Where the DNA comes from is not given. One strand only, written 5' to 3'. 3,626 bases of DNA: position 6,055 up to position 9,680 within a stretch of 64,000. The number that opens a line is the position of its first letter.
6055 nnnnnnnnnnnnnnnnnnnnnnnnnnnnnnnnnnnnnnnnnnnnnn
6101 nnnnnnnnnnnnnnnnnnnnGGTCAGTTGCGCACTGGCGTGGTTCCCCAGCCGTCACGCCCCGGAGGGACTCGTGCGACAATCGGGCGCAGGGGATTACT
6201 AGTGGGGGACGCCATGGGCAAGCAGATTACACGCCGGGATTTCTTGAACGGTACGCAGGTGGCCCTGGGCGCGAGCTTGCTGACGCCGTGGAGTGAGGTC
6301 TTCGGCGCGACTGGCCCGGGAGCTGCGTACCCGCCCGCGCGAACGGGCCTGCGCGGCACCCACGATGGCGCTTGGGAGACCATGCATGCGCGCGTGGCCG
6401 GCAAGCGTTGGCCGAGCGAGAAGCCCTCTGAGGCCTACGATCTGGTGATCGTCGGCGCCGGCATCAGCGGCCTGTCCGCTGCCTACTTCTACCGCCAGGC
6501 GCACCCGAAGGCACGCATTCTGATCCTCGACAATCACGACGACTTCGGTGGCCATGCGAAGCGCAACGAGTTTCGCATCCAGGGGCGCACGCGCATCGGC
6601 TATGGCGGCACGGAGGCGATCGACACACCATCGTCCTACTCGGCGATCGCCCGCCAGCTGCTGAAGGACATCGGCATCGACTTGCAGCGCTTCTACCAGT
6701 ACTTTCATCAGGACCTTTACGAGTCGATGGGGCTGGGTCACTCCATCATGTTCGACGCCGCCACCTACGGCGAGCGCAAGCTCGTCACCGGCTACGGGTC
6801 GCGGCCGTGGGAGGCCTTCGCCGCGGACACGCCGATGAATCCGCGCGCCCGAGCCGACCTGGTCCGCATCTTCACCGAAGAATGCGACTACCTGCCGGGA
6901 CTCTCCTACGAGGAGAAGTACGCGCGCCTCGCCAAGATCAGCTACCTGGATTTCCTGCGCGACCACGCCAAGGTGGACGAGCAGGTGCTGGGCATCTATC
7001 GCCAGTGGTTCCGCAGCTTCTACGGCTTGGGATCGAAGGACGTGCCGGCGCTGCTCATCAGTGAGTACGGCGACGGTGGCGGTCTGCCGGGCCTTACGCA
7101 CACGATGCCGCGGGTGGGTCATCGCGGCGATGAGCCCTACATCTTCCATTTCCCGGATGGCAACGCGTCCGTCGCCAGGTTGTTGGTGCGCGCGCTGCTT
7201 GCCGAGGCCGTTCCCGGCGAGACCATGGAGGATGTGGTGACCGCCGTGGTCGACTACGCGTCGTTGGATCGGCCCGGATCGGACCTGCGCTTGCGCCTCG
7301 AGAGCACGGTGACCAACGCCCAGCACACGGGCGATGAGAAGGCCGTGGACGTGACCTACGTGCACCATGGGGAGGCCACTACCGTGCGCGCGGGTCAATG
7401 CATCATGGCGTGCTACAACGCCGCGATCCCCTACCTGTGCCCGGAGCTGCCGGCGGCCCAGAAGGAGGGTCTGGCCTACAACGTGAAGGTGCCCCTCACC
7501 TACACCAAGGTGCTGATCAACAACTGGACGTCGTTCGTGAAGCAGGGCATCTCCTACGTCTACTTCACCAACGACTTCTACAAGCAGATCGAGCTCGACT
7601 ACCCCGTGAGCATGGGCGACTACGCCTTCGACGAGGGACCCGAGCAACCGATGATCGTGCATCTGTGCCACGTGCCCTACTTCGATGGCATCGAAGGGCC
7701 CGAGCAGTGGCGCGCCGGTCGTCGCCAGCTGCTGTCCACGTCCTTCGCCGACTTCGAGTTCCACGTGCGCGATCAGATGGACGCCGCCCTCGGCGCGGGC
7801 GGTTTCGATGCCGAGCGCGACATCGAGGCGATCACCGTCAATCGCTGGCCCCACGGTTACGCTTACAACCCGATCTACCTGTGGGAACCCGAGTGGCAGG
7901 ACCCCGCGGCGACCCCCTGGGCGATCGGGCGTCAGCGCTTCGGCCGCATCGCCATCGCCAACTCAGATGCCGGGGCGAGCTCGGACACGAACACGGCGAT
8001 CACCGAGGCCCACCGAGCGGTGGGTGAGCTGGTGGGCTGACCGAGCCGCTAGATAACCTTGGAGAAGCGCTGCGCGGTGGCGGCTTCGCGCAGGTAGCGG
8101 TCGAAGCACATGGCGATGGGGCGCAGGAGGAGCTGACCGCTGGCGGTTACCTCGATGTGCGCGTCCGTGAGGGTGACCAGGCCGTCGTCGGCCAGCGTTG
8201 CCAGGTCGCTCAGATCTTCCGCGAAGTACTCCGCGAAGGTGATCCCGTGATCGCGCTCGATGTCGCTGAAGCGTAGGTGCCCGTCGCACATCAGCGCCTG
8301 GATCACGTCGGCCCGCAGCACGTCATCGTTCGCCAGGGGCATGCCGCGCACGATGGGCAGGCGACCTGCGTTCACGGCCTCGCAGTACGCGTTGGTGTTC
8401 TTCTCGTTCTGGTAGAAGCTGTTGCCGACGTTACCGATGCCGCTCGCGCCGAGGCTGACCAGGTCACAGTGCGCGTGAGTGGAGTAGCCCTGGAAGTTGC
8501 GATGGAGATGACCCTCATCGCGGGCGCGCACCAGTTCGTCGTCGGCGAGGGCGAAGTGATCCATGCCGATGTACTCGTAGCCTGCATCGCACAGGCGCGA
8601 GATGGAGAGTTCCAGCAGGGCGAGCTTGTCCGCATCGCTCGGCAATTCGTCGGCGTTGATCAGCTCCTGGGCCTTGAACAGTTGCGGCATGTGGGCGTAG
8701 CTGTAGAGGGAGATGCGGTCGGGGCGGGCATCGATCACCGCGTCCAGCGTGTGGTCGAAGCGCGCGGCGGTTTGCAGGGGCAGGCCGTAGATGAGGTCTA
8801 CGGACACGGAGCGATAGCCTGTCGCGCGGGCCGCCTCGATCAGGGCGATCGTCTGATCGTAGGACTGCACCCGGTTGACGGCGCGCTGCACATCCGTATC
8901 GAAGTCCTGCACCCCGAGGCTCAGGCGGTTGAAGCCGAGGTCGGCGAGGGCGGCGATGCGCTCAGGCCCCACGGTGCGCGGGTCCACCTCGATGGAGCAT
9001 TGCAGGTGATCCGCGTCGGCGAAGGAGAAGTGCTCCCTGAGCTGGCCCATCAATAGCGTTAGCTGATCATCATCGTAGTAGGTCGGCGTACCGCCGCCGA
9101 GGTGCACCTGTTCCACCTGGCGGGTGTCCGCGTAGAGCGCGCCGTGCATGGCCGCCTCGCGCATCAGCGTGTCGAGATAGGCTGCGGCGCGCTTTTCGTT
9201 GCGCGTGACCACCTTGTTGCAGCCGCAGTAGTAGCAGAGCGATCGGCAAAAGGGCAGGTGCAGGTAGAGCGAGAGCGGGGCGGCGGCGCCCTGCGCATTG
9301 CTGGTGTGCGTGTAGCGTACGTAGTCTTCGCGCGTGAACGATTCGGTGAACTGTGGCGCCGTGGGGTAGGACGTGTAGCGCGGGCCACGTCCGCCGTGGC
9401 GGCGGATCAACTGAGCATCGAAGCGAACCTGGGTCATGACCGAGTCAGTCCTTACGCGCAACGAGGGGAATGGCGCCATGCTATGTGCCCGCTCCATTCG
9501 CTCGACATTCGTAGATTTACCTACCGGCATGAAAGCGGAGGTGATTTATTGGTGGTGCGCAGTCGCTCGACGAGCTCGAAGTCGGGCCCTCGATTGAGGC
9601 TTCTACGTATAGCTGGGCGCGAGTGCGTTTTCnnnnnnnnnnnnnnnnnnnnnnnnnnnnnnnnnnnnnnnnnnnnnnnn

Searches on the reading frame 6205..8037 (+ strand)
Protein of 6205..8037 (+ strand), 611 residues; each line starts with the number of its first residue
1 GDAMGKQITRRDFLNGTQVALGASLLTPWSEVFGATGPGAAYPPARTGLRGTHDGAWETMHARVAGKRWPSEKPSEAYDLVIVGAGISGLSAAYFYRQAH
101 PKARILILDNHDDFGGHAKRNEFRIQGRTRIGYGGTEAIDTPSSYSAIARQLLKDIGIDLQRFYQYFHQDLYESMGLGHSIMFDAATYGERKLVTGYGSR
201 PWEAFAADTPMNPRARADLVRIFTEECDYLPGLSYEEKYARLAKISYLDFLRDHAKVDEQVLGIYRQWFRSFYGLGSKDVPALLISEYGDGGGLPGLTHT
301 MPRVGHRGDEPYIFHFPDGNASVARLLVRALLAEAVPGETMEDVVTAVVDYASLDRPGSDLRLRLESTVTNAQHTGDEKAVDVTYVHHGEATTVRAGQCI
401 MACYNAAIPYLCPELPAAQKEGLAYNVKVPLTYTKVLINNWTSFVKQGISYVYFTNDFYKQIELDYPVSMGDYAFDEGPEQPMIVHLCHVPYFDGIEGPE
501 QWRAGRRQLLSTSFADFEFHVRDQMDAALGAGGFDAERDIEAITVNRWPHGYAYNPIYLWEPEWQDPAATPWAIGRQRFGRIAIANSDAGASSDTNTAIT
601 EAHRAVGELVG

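Call 50: search_protein_families(library=pfam, proteins=[window:6205-8037:+], max_evalue=0.001)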
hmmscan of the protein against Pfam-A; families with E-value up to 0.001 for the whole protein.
window:6205-8037:+ (611 aa): 4 families
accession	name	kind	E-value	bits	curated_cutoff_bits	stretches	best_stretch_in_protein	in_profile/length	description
PF13450.12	NAD_binding_8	-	1.2e-11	45.2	21.9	1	82-136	1-50/68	NAD(P)-binding Rossmann-like domain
PF01266.30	DAO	-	1.1e-06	28.9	27.9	1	79-122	1-43/353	FAD dependent oxidoreductase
PF01946.23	Thi4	-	2.3e-05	24.2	26.2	1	78-117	18-56/235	Thi4 family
PF00890.30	FAD_binding_2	-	0.00084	19.1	20.4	0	79-118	1-38/414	FAD binding domain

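Call 77: search_protein_families(library=ncbifam, proteins=[window:6205-8037:+], max_evalue=0.001)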
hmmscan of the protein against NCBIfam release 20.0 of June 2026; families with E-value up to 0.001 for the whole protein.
window:6205-8037:+ (611 aa): 11 families
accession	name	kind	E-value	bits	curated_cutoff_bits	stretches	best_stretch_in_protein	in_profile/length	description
NF053556.1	prodigi_MAP_PigB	equivalog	1.1e-11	43.8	850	1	71-159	148-227/659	prodigiosin MAP biosynthesis oxidoreductase PigB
NF008841.0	PRK11883.1-1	equivalog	3.8e-06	26.1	517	1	79-123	5-50/453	protoporphyrinogen oxidase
TIGR00562.1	proto_IX_ox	equivalog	5.3e-06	25.3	97.85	1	79-158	4-76/470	protoporphyrinogen oxidase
TIGR01373.1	soxB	subfamily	2.9e-05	23.1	529.45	1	66-122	19-75/407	sarcosine oxidase subunit beta family protein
NF008843.0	PRK11883.1-3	equivalog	3.7e-05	23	406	1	81-118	5-42/424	protoporphyrinogen oxidase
NF004991.0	PRK06370.1-3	subfamily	7.3e-05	21.5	620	1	58-94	16-52/509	FAD-containing oxidoreductase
NF053717.1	VnlPnlRedVprA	equivalog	0.00031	19.7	600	1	75-119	4-46/481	vinyl phenol reductase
NF040505.1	ArsO_flavin_mono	equivalog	0.00034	20.2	425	1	78-117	1-38/346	ArsO family NAD(P)H-dependent flavin-containing monooxygenase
TIGR01372.1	soxA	subfamily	0.00045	18.1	1164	1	78-129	169-218/996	sarcosine oxidase subunit alpha family protein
NF008726.1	PRK11728.1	equivalog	0.00054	18.9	299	1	78-118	1-41/389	L-2-hydroxyglutarate oxidase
TIGR00292.1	TIGR00292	equivalog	0.00088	18.6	148.3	0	78-116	22-58/254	sulfide-dependent adenosine diphosphate thiazole synthase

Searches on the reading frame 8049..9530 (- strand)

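Call 3: search_protein_families(library=pfam, proteins=[window:8049-9530:-], max_evalue=0.1)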
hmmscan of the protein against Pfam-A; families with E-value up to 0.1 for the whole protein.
window:8049-9530:- (493 aa): 2 families
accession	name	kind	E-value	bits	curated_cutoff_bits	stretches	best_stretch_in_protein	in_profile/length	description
PF04055.27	Radical_SAM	-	7.9e-25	88.4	29.5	1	90-264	2-165/166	Radical SAM superfamily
PF06969.22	HemN_C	-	1.4e-07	31.9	24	1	400-468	2-67/67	HemN C-terminal domain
